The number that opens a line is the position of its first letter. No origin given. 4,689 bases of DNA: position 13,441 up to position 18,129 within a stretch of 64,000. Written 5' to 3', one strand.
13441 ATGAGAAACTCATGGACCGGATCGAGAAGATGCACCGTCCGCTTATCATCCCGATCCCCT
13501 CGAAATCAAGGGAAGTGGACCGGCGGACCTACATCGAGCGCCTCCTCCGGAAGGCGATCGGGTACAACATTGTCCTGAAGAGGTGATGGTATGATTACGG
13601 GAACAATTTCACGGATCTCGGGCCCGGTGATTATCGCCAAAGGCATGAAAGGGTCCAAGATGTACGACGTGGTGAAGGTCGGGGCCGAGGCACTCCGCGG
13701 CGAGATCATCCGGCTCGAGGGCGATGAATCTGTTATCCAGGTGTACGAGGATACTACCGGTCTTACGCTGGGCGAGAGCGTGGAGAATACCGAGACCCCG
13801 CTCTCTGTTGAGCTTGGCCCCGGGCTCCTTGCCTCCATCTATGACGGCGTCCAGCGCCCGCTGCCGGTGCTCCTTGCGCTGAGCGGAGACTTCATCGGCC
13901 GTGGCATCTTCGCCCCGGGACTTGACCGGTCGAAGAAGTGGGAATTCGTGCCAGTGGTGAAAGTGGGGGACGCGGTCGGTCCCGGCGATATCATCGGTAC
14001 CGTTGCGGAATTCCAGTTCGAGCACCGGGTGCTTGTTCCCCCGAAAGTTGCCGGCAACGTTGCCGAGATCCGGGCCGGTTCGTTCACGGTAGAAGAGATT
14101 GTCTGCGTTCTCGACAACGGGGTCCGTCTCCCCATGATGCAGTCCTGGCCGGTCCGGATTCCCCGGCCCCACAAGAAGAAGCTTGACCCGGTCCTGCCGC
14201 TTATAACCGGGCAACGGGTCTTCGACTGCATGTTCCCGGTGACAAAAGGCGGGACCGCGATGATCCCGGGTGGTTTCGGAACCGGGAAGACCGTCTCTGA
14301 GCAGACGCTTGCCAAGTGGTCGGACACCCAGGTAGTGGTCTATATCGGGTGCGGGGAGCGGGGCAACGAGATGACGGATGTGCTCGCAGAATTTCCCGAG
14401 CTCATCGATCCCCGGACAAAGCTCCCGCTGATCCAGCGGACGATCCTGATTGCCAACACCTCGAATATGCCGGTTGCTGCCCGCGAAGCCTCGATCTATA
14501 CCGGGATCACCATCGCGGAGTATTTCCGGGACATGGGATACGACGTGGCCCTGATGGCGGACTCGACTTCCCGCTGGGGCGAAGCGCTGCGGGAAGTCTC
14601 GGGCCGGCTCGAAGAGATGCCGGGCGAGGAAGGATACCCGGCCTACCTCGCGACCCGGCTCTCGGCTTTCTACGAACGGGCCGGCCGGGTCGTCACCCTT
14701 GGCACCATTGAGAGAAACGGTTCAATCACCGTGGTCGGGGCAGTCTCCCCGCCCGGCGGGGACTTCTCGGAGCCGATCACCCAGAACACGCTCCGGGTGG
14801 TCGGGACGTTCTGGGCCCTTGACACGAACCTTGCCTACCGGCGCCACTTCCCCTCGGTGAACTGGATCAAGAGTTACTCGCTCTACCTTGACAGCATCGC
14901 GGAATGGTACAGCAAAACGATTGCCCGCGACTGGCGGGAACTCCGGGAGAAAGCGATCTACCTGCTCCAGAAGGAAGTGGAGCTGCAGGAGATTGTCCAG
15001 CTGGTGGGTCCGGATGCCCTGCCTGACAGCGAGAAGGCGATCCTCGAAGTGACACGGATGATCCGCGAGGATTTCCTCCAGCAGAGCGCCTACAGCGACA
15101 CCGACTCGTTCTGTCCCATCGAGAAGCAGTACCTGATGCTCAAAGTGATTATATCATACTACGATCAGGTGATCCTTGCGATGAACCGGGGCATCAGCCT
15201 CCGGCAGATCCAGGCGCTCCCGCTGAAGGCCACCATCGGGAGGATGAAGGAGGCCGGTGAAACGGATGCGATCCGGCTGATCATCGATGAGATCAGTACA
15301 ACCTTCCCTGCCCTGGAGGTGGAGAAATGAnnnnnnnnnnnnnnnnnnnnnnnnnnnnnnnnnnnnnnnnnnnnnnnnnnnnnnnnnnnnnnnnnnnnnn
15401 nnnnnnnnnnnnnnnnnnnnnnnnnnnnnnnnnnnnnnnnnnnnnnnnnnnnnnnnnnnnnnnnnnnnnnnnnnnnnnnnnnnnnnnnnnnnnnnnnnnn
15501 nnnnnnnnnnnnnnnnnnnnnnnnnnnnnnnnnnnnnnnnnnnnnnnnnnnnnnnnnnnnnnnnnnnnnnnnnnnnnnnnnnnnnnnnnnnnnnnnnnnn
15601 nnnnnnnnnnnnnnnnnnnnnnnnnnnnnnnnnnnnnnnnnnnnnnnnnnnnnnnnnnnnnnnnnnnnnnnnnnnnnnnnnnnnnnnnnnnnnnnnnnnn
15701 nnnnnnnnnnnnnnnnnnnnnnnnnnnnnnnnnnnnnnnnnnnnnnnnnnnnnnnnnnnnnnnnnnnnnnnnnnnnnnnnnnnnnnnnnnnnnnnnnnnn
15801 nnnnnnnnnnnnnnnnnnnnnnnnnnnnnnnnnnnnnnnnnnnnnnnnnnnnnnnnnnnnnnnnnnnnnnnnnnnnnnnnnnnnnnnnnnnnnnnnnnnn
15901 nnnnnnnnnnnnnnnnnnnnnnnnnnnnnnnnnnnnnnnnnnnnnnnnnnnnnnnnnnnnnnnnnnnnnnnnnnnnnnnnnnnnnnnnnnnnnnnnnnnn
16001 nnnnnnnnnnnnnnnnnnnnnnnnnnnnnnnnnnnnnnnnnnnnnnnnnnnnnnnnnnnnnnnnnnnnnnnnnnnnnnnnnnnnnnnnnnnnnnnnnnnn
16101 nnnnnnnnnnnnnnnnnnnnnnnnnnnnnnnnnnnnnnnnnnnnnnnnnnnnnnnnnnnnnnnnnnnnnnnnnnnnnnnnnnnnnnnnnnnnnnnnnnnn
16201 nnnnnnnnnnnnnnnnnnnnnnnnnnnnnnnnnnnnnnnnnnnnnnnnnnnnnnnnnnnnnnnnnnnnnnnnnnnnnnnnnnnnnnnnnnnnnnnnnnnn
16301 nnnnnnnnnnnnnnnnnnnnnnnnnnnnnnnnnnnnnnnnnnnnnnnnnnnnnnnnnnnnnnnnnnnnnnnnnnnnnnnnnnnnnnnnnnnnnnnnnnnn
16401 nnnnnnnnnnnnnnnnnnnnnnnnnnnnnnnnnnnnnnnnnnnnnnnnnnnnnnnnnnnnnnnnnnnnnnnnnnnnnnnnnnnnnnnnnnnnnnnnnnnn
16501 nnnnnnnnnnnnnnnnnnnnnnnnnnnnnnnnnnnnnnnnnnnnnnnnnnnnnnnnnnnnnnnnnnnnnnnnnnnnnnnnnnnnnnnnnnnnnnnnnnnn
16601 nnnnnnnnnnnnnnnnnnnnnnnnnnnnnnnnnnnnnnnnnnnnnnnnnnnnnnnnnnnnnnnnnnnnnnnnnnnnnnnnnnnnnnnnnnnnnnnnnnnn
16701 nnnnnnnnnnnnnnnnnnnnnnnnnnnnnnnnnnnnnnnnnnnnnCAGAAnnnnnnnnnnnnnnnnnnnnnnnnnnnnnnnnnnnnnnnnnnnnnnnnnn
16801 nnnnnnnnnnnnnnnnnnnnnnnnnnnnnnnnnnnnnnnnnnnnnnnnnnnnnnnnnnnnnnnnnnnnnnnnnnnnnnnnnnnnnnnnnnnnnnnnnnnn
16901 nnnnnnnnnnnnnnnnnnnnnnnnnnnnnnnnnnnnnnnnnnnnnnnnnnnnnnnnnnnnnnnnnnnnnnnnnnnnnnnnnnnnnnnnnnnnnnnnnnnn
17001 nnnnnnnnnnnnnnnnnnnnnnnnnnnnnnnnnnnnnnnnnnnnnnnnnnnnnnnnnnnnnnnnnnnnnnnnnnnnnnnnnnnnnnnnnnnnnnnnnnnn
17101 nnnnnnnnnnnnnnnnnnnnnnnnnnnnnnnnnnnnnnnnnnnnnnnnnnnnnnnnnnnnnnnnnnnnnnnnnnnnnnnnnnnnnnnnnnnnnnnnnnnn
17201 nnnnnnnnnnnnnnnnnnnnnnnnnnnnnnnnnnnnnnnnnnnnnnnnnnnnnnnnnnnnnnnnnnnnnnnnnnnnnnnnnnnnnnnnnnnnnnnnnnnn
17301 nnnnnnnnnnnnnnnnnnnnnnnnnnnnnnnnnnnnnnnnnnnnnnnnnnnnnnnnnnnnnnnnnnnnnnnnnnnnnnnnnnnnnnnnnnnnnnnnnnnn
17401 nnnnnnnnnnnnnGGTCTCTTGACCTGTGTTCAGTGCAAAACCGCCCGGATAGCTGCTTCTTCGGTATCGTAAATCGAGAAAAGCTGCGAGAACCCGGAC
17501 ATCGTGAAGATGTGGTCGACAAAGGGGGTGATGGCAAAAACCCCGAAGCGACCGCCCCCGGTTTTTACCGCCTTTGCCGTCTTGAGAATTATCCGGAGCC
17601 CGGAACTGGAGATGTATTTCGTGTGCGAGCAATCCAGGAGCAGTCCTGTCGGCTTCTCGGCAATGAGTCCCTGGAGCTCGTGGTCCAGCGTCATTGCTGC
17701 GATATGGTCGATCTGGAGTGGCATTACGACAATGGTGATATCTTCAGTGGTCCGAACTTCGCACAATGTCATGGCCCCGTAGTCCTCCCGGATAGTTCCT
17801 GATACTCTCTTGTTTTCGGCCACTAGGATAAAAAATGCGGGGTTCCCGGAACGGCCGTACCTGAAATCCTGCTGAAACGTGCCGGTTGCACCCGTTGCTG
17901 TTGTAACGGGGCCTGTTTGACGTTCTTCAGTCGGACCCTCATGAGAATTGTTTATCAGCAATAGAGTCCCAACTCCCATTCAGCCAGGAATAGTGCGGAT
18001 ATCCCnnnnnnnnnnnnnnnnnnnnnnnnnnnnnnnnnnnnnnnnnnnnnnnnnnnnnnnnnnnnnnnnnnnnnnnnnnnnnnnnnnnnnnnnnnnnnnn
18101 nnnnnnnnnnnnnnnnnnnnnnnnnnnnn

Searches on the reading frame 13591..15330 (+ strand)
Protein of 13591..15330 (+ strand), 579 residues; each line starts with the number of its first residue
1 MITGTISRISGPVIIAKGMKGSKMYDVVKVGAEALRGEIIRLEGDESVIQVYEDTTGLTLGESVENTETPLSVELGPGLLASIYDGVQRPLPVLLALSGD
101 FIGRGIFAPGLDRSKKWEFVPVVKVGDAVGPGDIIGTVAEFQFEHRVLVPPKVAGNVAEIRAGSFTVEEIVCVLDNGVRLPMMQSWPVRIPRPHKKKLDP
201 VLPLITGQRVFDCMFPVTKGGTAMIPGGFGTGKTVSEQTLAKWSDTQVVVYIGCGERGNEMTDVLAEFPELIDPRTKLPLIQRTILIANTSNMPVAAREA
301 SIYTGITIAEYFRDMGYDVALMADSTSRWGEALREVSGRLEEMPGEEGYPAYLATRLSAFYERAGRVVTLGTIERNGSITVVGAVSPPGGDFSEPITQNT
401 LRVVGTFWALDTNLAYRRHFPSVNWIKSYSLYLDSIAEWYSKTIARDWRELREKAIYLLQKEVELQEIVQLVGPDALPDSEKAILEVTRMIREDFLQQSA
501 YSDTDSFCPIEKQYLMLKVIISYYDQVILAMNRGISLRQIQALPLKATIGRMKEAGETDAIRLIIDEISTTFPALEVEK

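Call 16: search_protein_families(library=pfam, proteins=[window:13591-15330:+])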
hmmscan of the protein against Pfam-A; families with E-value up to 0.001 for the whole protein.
window:13591-15330:+ (579 aa): 4 families
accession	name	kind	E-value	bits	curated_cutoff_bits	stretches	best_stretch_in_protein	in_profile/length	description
PF00006.31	ATP-synt_ab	-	1.1e-73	247.8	29.5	1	207-430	1-213/213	ATP synthase alpha/beta family, nucleotide-binding domain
PF16886.11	ATP-synt_ab_Xtn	-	8e-27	93.3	25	1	109-189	2-88/88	ATPsynthase alpha/beta subunit barrel-sandwich domain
PF22919.1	ATP-synt_VA_C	-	8.5e-26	90.4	24.7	1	438-526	2-87/101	C-terminal domain of V and A type ATP synthase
PF02874.29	ATP-synt_ab_N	-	5.1e-14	53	20.9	1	6-67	1-68/69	ATP synthase alpha/beta family, beta-barrel domain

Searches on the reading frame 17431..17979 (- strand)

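Call 16: search_protein_families(library=pfam, proteins=[window:17431-17979:-])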
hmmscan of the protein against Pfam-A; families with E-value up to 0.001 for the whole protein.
window:17431-17979:- (182 aa): 2 families
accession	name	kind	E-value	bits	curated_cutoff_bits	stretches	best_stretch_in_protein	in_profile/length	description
PF01740.26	STAS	-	5.7e-16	58.6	22.6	1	74-176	3-106/106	STAS domain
PF13466.11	STAS_2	-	1.7e-05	25.3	29.2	1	90-163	7-79/80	STAS domain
